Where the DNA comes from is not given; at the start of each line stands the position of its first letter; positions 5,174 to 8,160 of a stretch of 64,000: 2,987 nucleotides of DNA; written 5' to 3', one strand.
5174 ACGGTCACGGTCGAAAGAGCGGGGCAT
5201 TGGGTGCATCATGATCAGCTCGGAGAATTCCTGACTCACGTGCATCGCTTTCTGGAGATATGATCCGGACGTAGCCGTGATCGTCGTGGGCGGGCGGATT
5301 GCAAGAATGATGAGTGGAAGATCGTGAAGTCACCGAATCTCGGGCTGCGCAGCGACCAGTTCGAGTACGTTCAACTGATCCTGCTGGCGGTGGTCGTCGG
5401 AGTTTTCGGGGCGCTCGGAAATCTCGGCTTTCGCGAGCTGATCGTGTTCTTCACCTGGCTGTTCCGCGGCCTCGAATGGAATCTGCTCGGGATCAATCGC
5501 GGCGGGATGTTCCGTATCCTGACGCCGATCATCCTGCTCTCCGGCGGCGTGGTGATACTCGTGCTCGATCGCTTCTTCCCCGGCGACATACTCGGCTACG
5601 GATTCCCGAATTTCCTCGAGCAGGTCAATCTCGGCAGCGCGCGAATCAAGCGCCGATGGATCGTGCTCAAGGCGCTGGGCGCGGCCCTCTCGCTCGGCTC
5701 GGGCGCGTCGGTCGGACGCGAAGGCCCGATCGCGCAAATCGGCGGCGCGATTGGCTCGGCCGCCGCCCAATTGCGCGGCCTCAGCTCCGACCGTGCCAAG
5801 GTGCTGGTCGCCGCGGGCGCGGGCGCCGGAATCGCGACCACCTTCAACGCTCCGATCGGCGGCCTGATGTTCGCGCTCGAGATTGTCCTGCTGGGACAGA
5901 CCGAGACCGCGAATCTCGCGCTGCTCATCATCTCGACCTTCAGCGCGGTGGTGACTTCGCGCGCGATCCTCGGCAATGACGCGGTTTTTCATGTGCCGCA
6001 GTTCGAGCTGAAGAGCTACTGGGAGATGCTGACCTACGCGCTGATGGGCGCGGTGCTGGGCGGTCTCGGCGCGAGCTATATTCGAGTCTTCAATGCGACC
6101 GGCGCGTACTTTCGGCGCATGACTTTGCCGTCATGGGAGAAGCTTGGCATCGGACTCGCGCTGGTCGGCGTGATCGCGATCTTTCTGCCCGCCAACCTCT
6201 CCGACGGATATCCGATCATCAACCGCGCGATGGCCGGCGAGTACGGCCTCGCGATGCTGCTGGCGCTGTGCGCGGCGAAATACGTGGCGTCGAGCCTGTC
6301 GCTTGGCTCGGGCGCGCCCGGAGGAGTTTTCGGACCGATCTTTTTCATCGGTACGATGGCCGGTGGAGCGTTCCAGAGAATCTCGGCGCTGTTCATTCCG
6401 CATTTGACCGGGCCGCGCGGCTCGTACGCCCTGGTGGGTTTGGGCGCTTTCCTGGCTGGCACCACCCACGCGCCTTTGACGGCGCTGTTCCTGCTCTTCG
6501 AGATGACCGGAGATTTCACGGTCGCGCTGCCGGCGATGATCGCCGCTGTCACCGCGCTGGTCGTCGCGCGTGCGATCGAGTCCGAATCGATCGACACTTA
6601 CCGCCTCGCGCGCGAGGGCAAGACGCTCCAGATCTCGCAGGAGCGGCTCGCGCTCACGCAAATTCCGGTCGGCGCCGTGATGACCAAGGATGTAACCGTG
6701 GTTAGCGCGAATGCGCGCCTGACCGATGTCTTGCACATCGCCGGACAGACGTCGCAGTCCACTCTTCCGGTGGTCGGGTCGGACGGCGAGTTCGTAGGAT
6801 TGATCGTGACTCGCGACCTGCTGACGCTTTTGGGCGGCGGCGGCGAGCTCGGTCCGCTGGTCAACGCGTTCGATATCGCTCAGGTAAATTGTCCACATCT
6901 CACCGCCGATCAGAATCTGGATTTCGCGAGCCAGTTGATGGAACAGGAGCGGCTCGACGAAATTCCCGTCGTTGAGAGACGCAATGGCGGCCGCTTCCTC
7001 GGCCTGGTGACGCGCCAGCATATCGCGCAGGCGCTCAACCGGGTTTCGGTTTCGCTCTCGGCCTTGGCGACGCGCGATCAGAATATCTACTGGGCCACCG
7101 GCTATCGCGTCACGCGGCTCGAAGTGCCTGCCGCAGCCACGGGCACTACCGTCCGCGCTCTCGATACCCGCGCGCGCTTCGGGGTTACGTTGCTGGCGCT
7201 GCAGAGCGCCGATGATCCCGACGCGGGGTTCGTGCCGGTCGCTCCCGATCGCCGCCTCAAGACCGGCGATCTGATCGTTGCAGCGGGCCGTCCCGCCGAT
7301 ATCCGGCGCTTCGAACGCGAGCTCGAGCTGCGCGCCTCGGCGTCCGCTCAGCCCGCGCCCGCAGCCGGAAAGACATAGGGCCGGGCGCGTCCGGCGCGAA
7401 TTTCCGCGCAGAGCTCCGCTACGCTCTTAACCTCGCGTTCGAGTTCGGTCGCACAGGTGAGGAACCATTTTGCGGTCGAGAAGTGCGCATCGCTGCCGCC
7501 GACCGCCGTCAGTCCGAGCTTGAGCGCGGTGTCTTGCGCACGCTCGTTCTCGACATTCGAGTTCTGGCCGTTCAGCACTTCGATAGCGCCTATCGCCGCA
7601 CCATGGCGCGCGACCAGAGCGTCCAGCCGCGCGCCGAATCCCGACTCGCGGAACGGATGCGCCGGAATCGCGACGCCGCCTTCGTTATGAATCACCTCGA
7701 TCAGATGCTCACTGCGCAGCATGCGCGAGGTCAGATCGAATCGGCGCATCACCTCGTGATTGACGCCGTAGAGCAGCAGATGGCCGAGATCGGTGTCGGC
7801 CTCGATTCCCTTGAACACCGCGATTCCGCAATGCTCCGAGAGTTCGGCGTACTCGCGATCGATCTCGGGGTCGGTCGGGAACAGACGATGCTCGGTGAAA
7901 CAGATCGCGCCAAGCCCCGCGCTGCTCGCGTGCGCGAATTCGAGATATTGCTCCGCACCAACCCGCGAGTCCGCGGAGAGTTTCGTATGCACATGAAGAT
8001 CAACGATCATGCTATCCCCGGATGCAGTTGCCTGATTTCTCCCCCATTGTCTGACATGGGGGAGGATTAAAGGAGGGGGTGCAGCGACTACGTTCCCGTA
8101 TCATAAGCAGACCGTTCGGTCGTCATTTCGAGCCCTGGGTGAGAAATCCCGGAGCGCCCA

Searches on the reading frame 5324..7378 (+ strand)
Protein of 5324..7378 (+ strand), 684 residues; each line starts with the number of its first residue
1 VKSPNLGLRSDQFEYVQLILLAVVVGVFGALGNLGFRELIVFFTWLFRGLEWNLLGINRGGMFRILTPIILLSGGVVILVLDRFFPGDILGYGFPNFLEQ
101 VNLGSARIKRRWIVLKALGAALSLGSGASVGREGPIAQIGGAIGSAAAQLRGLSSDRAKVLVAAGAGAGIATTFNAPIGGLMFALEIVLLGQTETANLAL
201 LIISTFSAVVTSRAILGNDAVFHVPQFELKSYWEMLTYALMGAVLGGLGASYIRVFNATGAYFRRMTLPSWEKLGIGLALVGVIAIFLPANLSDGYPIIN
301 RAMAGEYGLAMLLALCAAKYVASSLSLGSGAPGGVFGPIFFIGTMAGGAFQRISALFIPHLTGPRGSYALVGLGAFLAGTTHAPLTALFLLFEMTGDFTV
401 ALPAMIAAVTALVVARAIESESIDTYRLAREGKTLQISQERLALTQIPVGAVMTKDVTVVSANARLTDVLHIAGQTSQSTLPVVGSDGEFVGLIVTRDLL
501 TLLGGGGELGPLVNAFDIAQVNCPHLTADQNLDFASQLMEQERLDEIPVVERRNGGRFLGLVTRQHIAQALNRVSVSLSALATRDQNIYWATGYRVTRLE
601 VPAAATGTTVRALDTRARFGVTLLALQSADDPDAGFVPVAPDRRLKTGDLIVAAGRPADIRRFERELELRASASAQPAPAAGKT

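Call 43: search_protein_families(library=pfam, proteins=[window:5324-7378:+], max_evalue=0.00001)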
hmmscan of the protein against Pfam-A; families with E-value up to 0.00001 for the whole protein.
window:5324-7378:+ (684 aa): 2 families
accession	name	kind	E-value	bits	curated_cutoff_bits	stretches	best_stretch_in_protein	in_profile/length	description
PF00654.25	Voltage_CLC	-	7.7e-84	282.2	24.8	1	76-416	4-346/346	Voltage gated chloride channel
PF00571.33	CBS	-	2.8e-17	63.2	24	1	449-503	1-55/57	CBS domain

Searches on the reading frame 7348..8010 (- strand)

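Call 43: search_protein_families(library=pfam, proteins=[window:7348-8010:-], max_evalue=0.00001)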
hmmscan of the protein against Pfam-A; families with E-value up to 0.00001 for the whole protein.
window:7348-8010:- (220 aa): 2 families
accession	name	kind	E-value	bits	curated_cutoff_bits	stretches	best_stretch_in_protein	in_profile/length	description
PF13263.12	PHP_C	-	1.9e-10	40.6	21.3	1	154-208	3-55/56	PHP-associated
PF02811.25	PHP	-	2.5e-07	31.6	26.4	1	4-85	1-82/164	PHP domain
